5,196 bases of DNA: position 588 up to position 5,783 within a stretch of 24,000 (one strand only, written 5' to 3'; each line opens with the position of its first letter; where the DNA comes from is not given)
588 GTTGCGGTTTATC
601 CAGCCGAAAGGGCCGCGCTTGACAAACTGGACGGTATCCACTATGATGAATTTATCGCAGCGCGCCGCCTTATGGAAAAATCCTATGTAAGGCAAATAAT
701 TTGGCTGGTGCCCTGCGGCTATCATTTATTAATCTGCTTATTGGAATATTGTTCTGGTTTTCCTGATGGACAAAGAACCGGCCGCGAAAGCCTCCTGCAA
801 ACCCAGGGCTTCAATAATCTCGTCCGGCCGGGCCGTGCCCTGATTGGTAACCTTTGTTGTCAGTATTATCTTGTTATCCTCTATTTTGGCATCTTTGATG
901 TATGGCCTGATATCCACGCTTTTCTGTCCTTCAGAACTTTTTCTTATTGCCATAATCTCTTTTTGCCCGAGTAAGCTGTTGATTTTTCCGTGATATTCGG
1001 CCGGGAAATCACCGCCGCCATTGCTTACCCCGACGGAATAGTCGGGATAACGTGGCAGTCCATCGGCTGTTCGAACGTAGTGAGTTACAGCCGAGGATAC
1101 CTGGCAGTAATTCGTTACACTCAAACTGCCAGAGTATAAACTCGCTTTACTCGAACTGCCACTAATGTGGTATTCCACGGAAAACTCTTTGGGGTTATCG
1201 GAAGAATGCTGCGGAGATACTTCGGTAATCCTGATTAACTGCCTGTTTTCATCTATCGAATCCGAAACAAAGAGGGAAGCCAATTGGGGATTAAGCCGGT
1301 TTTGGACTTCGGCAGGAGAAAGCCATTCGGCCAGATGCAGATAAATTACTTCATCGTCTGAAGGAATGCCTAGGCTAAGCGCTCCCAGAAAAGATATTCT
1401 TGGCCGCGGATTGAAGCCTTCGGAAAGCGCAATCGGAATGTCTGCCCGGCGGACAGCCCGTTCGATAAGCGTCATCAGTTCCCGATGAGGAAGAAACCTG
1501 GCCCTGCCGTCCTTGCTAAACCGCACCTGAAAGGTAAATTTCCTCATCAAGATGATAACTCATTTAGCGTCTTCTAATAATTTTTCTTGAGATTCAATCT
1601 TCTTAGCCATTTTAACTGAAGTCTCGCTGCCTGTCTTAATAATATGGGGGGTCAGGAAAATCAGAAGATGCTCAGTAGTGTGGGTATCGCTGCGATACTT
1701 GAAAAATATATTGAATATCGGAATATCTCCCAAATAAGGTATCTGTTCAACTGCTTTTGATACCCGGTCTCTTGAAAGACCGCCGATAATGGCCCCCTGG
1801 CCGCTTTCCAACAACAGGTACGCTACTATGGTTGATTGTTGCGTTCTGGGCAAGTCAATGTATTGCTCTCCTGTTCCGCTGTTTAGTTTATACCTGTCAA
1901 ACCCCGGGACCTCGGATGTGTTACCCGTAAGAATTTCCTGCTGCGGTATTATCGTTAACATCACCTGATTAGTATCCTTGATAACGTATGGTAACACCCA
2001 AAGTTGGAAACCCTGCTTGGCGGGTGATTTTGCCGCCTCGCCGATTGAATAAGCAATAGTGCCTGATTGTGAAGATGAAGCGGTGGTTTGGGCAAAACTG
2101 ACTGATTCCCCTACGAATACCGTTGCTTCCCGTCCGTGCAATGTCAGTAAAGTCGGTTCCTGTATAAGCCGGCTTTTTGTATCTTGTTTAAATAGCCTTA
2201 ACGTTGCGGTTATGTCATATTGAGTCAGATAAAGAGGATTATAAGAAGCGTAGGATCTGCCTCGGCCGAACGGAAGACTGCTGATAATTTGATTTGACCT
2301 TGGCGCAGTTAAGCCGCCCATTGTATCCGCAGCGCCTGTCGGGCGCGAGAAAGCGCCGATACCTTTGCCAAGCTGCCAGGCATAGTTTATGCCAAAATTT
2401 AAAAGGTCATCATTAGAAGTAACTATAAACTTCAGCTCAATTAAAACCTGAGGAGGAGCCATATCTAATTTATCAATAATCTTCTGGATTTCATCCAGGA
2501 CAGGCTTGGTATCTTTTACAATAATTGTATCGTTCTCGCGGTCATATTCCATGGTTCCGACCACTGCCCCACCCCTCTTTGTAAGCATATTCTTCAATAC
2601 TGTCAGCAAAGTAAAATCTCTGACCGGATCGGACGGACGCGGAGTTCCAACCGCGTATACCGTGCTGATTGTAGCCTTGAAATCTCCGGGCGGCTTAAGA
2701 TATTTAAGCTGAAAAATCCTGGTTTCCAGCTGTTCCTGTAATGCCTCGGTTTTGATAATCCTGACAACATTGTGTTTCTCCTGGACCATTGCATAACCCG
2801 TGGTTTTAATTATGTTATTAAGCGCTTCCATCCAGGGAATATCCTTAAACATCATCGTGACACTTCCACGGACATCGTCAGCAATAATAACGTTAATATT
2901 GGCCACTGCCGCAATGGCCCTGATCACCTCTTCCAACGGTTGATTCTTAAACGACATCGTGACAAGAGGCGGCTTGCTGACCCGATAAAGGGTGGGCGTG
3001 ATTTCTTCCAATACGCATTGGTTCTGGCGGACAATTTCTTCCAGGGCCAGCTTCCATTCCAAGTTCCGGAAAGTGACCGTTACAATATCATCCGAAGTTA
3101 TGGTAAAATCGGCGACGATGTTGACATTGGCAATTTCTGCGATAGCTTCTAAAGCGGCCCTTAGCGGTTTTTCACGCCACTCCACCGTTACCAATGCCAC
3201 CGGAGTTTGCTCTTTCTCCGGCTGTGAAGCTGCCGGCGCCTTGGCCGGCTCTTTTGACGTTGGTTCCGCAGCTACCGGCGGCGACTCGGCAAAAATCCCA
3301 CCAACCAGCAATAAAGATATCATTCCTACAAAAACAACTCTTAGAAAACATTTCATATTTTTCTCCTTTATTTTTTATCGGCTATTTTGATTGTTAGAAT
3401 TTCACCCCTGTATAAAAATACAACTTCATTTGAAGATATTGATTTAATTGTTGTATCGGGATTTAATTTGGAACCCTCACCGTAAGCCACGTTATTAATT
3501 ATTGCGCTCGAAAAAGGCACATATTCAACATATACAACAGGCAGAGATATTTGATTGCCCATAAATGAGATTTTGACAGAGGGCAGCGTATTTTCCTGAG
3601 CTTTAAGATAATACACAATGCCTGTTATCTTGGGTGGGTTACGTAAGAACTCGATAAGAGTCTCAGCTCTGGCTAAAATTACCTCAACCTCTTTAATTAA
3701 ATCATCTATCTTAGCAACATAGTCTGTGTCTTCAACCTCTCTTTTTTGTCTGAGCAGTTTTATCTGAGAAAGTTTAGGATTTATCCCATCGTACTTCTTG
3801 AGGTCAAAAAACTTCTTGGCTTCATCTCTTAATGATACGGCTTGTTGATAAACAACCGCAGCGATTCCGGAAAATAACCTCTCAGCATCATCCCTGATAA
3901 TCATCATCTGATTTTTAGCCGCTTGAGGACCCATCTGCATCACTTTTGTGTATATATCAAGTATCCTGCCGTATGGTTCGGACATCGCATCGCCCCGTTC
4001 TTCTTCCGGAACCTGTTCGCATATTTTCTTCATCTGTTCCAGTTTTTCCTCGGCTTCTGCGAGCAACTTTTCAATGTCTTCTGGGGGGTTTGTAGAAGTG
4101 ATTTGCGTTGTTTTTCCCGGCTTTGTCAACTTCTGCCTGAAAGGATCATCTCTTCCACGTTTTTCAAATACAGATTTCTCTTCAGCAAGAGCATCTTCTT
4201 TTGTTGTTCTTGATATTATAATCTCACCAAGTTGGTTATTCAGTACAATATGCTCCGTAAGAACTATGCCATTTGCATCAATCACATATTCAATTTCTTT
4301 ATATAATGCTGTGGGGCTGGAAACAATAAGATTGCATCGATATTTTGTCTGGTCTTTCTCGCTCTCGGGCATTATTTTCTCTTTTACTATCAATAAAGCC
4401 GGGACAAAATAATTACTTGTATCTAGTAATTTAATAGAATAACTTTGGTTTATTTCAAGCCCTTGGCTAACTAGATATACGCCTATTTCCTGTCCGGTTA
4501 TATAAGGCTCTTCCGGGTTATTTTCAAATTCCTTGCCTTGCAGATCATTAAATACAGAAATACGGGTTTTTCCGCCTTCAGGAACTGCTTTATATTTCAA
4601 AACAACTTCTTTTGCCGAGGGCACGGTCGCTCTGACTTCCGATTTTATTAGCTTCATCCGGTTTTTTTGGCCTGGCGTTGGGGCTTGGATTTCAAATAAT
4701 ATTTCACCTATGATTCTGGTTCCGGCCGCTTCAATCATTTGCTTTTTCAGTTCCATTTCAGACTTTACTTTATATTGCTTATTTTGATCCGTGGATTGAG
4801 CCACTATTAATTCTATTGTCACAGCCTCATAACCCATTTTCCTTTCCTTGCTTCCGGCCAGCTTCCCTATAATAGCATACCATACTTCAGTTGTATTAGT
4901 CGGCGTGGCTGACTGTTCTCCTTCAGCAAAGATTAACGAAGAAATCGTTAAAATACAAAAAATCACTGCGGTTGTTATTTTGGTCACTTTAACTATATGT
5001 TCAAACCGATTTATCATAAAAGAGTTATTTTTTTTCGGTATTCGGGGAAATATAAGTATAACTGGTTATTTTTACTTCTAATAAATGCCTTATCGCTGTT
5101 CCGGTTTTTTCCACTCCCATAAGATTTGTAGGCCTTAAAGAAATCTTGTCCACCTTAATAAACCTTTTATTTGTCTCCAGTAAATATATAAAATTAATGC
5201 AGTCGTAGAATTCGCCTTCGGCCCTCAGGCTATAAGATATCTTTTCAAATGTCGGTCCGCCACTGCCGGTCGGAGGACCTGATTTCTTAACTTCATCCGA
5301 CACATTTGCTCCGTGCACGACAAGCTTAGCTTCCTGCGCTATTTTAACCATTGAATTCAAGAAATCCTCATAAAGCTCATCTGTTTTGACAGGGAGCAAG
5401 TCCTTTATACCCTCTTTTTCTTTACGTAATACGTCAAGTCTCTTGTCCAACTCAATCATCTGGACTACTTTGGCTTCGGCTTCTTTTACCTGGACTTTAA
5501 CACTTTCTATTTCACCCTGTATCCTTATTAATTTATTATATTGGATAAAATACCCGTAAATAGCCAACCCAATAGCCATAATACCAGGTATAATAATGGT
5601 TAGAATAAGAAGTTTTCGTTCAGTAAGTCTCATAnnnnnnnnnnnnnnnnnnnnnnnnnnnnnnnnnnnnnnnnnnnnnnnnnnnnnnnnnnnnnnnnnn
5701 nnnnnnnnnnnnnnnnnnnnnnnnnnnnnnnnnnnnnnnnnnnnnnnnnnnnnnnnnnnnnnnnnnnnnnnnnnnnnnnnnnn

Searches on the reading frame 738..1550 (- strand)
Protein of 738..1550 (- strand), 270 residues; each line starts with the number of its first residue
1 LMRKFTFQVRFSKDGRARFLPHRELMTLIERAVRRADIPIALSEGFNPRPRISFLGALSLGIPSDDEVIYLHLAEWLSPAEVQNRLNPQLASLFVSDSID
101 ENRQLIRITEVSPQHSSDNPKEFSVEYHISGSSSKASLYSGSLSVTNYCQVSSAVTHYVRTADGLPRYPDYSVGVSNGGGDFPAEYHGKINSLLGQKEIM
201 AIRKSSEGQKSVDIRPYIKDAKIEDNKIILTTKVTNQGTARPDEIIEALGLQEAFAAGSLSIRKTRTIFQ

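Call 7: search_protein_families(library=pfam, proteins=[window:738-1550:-], max_evalue=0.01)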
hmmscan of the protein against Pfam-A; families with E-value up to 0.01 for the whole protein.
window:738-1550:- (270 aa): 1 family
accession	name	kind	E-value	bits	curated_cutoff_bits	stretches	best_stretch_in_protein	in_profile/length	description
PF10105.14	DUF2344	-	9.4e-37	127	23.8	1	8-237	3-171/176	Uncharacterized protein conserved in bacteria (DUF2344)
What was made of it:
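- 738..1547 (-): DUF2344 / TIGR03936 radical-SAM-associated gene, 269 aa (P0121 / MFH1226660.1). Residues 8-237 cover only profile positions 3-171 (call 7).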

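Call 11: find_encoding_contigs(protein=window:738-1550:-, flank=10000, max_places=6)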
Protein window:738-1550:- (270 aa): no gene with exactly this product is on record in the collection.

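Call 28: find_homologous_proteins(query=window:738-1550:-, max_evalue=1e-10)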
Query window:738-1550:- (270 aa): 61 proteins with E <= 1e-10 among 1702 candidates.
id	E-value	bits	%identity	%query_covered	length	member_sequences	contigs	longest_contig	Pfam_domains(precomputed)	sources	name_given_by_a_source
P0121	3.6e-172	589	100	100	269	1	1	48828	PF10105.15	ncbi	ncbi:MAG: TIGR03936 family radical SAM-associated protein [Planctomycetota bacterium]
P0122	1.3e-102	361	65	100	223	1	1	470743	PF10105.15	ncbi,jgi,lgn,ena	ncbi:MAG: TIGR03936 family radical SAM-associated protein [Candidatus Brocadiia bacterium]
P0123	2.2e-65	239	47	99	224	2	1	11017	PF10105.15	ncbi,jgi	jgi:radical SAM-linked protein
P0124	4.2e-56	208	45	99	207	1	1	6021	PF10105.15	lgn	-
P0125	3.2e-54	202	44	99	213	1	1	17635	PF10105.15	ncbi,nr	ncbi:MAG: DUF2344 domain-containing protein [Planctomycetes bacterium]|nr:DUF2344 domain-containing 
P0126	1.2e-43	168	66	33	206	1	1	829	PF10105.15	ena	-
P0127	3.8e-42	163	37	98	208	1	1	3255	PF10105.15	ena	-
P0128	1.2e-41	161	35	99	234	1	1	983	PF10105.15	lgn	-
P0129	4.2e-41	159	39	99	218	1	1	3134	PF10105.15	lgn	-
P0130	2.4e-40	157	39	99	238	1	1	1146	PF10105.15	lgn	-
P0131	4.0e-40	156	39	98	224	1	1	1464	PF10105.15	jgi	jgi:radical SAM-linked protein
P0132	7.5e-39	152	63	33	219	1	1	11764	PF10105.15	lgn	-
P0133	2.9e-37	147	36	98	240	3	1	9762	PF10105.15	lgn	-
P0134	1.1e-36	145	36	96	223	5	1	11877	PF10105.15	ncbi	-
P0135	2.3e-36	144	38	93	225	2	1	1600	PF10105.15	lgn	-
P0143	4.1e-22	97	30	95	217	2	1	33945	PF10105.15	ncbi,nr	ncbi:MAG: TIGR03936 family radical SAM-associated protein [Planctomycetota bacterium]|nr:TIGR03936 f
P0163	3.0e-15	75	43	37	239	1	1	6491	PF10105.15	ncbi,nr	ncbi:MAG: TIGR03936 family radical SAM-associated protein [Planctomycetota bacterium]|nr:TIGR03936 f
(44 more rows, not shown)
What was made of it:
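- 738..1547 (-): Exact match to P0121 (call 28).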

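Call 30: find_encoding_contigs(protein=P0122, flank=10000, max_places=3)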
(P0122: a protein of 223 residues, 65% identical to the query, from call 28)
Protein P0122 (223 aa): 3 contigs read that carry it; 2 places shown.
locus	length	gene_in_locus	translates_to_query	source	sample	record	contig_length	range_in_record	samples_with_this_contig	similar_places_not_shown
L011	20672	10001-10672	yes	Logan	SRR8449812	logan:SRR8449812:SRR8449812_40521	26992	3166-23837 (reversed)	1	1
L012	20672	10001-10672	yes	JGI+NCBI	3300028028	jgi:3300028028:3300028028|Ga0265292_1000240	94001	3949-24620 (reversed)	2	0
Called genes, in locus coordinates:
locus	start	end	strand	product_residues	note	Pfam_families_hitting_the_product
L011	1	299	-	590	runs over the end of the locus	PF01336:tRNA_anti-codon, PF00152:tRNA-synt_2, PF02938:GAD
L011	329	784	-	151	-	-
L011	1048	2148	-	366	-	PF00383:dCMP_cyt_deam_1, PF14437:MafB19-deam, PF01872:RibD_C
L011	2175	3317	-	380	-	PF00919:UPF0004, PF04055:Radical_SAM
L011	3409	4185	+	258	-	PF00483:NTP_transferase, PF01128:IspD, PF12804:NTP_transf_3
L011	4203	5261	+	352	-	PF01869:BcrAD_BadFG (faint), PF11104:PilM_2, PF06723:MreB_Mbl (faint), PF14450:FtsA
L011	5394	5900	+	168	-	-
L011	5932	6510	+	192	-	PF10741:T2SSM_b (weak)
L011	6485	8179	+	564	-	-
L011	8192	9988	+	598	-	PF07660:STN (faint), PF21305:type_II_gspD_N0, PF00263:Secretin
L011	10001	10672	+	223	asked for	PF10105:DUF2344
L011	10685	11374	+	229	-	PF08889:WbqC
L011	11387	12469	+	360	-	PF00953:Glycos_transf_4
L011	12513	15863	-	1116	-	PF25596:CPSase_L_D1, PF02786:CPSase_L_D2, PF02787:CPSase_L_D3, PF25596:CPSase_L_D1, PF02222:ATP-grasp, PF02786:CPSase_L_D2, PF07478:Dala_Dala_lig_C, PF02142:MGS, +3 more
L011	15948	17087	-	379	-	PF00988:CPSase_sm_chain, PF00117:GATase, PF07722:Peptidase_C26 (faint)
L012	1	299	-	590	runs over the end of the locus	PF01336:tRNA_anti-codon, PF00152:tRNA-synt_2, PF02938:GAD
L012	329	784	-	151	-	-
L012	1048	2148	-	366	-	PF00383:dCMP_cyt_deam_1, PF14437:MafB19-deam, PF01872:RibD_C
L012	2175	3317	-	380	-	PF00919:UPF0004, PF04055:Radical_SAM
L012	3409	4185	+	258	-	PF00483:NTP_transferase, PF01128:IspD, PF12804:NTP_transf_3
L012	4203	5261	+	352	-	PF01869:BcrAD_BadFG (faint), PF11104:PilM_2, PF06723:MreB_Mbl (faint), PF14450:FtsA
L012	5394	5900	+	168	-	-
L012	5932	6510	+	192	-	PF10741:T2SSM_b (weak)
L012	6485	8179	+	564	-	-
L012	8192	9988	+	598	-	PF07660:STN (faint), PF21305:type_II_gspD_N0, PF00263:Secretin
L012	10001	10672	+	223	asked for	PF10105:DUF2344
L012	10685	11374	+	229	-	PF08889:WbqC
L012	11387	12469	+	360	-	PF00953:Glycos_transf_4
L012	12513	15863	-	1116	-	PF25596:CPSase_L_D1, PF02786:CPSase_L_D2, PF02787:CPSase_L_D3, PF25596:CPSase_L_D1, PF02222:ATP-grasp, PF02786:CPSase_L_D2, PF07478:Dala_Dala_lig_C, PF02142:MGS, +3 more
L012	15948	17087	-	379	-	PF00988:CPSase_sm_chain, PF00117:GATase, PF07722:Peptidase_C26 (faint)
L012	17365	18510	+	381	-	-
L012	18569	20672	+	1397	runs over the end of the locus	-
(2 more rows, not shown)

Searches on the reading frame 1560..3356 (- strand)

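Call 36: search_protein_families(library=pfam, proteins=[window:1560-3356:-], max_evalue=0.001)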
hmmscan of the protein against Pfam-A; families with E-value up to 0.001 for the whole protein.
window:1560-3356:- (598 aa): 4 families
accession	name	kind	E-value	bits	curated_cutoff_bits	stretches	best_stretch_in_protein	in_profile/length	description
PF00263.26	Secretin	-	4.1e-29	101.8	27.5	1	390-574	3-169/169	Bacterial type II and III secretion system protein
PF21305.2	type_II_gspD_N0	-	8.8e-10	38.7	27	1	135-200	2-71/71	GspD-like, N0 domain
PF07660.19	STN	-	4.7e-08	33.1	28.4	0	155-201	2-50/52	Secretin and TonB N terminus short domain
PF03958.22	Secretin_N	-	0.00021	21.9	28.2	1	212-303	1-69/69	Bacterial type II/III secretion system short domain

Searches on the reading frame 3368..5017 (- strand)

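Call 36: search_protein_families(library=pfam, proteins=[window:3368-5017:-], max_evalue=0.001)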
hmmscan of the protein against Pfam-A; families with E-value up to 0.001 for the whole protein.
window:3368-5017:- (549 aa): 1 family
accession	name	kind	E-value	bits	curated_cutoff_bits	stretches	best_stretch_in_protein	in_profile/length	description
PF16537.11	T2SSB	-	4.5e-05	23.5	28.4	1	504-543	19-58/60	Type II secretion system protein B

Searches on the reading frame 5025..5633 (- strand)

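Call 36: search_protein_families(library=pfam, proteins=[window:5025-5633:-], max_evalue=0.001)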
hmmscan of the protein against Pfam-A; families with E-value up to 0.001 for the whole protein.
window:5025-5633:- (202 aa): 1 family
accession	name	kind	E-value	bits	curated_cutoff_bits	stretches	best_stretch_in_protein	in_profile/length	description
PF10741.14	T2SSM_b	-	6.1e-05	23.3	21.7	1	98-192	26-108/111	Type II secretion system (T2SS), protein M subtype b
